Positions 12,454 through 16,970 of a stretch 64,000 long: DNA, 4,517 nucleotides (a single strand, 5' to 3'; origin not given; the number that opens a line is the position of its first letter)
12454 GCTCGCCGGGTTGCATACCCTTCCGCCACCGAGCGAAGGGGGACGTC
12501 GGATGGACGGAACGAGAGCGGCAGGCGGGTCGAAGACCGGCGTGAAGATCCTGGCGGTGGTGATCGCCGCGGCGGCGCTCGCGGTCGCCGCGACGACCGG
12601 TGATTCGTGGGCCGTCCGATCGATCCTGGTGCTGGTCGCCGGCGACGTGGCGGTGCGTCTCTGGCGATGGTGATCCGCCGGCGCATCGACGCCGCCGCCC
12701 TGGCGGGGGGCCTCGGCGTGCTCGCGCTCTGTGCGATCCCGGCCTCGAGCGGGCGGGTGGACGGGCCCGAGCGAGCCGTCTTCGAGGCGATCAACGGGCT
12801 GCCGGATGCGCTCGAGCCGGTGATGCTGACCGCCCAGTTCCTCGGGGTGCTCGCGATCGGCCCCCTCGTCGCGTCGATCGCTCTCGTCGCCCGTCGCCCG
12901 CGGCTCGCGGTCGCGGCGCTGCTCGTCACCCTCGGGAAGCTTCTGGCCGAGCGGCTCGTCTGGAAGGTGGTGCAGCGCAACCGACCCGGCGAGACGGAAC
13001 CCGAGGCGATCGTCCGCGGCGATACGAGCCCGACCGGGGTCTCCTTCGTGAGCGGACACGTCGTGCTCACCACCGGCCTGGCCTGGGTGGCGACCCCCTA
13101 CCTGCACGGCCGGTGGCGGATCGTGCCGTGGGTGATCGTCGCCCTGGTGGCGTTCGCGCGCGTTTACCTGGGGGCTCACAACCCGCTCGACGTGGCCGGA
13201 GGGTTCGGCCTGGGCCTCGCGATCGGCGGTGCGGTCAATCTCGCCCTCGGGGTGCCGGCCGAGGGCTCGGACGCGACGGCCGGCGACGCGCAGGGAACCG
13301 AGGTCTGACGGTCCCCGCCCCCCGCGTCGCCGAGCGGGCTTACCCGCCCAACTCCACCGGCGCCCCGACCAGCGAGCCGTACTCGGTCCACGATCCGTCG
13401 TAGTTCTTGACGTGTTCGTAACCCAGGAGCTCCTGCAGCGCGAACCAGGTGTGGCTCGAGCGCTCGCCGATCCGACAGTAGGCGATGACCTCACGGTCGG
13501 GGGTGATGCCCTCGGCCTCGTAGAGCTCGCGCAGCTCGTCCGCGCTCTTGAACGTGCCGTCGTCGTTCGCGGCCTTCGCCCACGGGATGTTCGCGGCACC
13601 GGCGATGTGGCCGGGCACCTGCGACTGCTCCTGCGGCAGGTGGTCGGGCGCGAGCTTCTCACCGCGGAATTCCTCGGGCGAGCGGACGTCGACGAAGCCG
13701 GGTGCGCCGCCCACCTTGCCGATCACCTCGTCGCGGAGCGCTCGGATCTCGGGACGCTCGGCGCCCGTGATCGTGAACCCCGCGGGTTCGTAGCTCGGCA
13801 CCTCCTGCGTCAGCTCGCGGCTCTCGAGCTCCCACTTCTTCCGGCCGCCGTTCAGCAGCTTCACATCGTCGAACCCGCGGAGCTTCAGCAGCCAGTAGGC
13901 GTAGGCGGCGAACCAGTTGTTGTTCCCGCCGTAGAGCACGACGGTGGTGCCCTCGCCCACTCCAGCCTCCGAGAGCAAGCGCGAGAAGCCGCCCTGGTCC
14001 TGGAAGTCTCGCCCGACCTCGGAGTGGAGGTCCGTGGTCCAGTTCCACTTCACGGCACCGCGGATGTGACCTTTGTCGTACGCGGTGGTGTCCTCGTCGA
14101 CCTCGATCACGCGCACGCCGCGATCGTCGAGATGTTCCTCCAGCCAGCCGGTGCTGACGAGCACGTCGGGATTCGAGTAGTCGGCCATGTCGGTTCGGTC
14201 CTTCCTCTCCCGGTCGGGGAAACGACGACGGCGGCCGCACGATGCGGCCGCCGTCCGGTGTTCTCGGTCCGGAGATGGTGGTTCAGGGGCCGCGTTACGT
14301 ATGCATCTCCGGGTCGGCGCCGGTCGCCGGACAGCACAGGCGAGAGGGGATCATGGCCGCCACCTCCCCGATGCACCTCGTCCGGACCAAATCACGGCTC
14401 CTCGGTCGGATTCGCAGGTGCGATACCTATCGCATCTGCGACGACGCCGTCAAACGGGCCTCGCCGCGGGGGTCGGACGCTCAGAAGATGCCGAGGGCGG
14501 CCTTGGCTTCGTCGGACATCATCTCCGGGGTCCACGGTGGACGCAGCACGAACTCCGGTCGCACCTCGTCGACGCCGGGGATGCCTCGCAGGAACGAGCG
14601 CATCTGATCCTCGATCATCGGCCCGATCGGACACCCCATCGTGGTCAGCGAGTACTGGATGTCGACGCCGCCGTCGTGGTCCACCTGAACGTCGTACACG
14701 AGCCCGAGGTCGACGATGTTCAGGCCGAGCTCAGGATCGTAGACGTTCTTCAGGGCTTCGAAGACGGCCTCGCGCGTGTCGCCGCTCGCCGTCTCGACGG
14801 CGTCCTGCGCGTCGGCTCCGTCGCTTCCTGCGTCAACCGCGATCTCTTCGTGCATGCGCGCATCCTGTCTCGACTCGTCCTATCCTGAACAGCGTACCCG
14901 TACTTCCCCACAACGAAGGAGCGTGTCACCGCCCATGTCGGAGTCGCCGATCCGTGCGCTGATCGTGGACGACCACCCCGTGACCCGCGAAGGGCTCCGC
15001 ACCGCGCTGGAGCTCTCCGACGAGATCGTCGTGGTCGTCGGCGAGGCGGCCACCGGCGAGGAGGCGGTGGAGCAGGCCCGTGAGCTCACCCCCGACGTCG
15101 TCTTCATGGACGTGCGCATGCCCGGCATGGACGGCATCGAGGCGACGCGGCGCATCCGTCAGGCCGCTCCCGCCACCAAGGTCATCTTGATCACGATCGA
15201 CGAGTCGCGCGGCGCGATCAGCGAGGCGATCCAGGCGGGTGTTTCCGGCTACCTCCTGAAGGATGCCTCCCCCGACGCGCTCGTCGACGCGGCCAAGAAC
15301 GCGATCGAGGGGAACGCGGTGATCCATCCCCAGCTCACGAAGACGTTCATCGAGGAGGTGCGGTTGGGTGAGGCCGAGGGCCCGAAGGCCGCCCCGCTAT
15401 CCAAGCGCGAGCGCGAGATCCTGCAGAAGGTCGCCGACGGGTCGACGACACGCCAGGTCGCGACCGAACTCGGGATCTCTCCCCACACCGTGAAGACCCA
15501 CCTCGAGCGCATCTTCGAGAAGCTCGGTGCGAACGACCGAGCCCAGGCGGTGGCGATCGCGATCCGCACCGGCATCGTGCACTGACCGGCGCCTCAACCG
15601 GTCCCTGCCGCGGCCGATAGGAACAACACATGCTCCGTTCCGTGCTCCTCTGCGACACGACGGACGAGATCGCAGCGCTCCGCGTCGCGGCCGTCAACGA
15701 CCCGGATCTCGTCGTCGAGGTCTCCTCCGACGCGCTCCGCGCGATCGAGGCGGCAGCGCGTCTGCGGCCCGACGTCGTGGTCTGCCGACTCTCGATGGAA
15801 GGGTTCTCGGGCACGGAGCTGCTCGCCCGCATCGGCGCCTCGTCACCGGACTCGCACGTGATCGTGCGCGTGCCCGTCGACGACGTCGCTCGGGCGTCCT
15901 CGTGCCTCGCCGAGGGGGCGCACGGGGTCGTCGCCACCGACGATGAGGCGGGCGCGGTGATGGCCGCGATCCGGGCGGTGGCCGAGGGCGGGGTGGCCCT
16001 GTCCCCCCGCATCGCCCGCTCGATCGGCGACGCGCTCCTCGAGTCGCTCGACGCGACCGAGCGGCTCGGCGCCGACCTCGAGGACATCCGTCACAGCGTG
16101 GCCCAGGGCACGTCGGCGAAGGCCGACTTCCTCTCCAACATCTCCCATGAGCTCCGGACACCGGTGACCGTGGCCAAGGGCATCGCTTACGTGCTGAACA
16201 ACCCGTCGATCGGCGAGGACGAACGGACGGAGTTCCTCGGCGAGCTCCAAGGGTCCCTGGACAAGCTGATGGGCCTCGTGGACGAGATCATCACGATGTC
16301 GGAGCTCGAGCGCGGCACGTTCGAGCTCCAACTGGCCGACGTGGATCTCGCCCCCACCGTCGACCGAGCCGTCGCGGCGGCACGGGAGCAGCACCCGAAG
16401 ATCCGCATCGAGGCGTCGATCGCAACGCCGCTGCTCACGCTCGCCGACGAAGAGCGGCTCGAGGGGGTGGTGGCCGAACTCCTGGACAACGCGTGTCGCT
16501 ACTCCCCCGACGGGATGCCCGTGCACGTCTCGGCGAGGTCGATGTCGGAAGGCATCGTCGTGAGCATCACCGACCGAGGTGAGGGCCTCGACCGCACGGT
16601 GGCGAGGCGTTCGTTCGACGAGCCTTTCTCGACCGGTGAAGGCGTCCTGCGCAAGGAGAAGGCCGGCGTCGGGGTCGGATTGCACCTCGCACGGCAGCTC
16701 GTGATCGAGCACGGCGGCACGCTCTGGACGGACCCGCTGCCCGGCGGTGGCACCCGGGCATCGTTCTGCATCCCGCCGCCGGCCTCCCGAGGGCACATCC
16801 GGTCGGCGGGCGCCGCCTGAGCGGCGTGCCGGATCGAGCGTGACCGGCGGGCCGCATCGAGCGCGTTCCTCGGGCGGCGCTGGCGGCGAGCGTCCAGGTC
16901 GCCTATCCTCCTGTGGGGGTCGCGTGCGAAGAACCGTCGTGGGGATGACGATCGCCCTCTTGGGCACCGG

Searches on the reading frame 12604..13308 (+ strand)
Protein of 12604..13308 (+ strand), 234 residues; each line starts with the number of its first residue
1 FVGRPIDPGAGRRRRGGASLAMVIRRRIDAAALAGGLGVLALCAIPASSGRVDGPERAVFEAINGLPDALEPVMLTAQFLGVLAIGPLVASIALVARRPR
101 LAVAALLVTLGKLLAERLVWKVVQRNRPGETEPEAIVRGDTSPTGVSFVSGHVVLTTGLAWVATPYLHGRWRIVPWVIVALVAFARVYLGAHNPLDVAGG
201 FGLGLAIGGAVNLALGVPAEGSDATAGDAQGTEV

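Call 47: search_protein_families(library=pfam, proteins=[window:12604-13308:+], max_evalue=0.0001)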
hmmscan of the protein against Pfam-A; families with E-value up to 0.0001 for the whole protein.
window:12604-13308:+ (234 aa): 2 families
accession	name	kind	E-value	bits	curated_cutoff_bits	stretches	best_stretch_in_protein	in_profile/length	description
PF01569.27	PAP2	-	7.8e-14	52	27.2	1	120-211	20-121/130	PAP2 superfamily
PF14378.12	PAP2_3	-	1.3e-06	28.8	27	1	93-207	79-187/190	PAP2 superfamily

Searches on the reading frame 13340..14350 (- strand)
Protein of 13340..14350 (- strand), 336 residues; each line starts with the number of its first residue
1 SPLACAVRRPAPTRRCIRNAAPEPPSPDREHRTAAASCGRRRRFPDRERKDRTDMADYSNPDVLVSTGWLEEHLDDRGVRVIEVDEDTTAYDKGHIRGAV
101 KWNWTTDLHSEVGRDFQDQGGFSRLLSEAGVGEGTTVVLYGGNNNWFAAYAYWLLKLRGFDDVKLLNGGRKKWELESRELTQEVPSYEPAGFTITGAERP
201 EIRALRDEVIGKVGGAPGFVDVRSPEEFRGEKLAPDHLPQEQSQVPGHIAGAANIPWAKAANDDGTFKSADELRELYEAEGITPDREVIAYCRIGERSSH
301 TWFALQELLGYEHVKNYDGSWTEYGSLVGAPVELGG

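Call 9: search_protein_families(library=pfam, proteins=[window:13340-14350:-], max_evalue=0.01)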
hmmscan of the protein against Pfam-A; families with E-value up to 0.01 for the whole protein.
window:13340-14350:- (336 aa): 1 family
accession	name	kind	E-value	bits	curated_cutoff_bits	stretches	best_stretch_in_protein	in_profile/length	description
PF00581.25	Rhodanese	-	4.7e-32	110.9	22.2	2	218-324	15-99/102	Rhodanese-like domain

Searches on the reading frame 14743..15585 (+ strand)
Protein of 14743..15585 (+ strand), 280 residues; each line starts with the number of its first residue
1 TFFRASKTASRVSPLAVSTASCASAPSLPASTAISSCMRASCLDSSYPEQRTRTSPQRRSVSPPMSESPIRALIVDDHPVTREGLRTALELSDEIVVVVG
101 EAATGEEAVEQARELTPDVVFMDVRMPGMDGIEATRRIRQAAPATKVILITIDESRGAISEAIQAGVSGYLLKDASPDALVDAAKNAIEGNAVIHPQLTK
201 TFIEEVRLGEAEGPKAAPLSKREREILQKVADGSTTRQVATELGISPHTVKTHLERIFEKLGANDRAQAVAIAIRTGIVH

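Call 9: search_protein_families(library=pfam, proteins=[window:14743-15585:+], max_evalue=0.01)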
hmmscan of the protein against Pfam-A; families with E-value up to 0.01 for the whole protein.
window:14743-15585:+ (280 aa): 13 families
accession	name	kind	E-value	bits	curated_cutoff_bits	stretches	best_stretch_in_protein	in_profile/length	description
PF00072.30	Response_reg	-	6.5e-32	110.4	30.2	1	73-184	2-110/111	Response regulator receiver domain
PF00196.25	GerE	-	3.1e-20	72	23.5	1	218-273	2-57/57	Bacterial regulatory proteins, luxR family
PF08281.18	Sigma70_r4_2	-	1.9e-07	31.1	25.7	1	219-261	11-54/54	Sigma-70, region 4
PF13384.12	HTH_23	-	1.2e-05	25.4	24.6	1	222-254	6-38/50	Homeodomain-like domain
PF04545.22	Sigma70_r4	-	4.8e-05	23.2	24.1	1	219-261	5-48/50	Sigma-70, region 4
PF04967.18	HTH_10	-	0.00026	21.2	23.1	1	235-261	25-51/53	HTH DNA binding domain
PF09862.15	DUF2089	-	0.00084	19.4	33.4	1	237-263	20-46/47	Domain of unknown function (DUF2089)-HTH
PF13542.12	HTH_Tnp_ISL3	-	0.0035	17.2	27.4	1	223-252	17-45/51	Helix-turn-helix domain of transposase family ISL3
PF13556.12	HTH_30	-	0.0044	17.2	27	1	233-264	12-43/59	PucR C-terminal helix-turn-helix domain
PF13551.12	HTH_29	-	0.0049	17.4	28.1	0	225-256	3-35/64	Winged helix-turn helix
PF13518.12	HTH_28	-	0.0062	17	25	0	225-257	4-35/52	Helix-turn-helix domain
PF13412.12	HTH_24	-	0.0095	15.9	21.9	0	226-256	11-40/48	Winged helix-turn-helix DNA-binding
PF13936.12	HTH_38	-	0.0099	16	27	0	219-256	5-43/44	Helix-turn-helix domain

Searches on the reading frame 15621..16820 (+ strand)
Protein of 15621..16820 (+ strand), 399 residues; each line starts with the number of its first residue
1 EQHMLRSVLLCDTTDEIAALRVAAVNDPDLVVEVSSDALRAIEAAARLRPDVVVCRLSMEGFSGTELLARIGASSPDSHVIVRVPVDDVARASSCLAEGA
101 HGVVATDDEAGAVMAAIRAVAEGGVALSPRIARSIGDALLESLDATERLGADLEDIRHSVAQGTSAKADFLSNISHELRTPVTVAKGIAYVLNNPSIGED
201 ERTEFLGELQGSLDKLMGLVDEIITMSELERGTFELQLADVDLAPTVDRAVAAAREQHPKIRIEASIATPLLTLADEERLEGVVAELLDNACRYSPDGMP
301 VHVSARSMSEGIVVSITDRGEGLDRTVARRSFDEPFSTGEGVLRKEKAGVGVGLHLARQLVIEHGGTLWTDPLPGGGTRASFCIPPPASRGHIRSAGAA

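Call 9: search_protein_families(library=pfam, proteins=[window:15621-16820:+], max_evalue=0.01)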
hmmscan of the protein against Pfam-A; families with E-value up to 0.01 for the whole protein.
window:15621-16820:+ (399 aa): 4 families
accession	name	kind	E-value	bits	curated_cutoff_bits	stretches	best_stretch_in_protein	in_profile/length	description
PF02518.31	HATPase_c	-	7.1e-22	78.4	26.4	1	276-386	2-109/111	Histidine kinase-, DNA gyrase B-, and HSP90-like ATPase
PF00512.31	HisKA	-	9e-12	45.3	26.9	1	166-232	1-66/66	His Kinase A (phospho-acceptor) domain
PF00072.30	Response_reg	-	3.3e-10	40.6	30.2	1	8-105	1-98/111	Response regulator receiver domain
PF13581.12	HATPase_c_2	-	3e-06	27.7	27.4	1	269-361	21-109/127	Histidine kinase-like ATPase domain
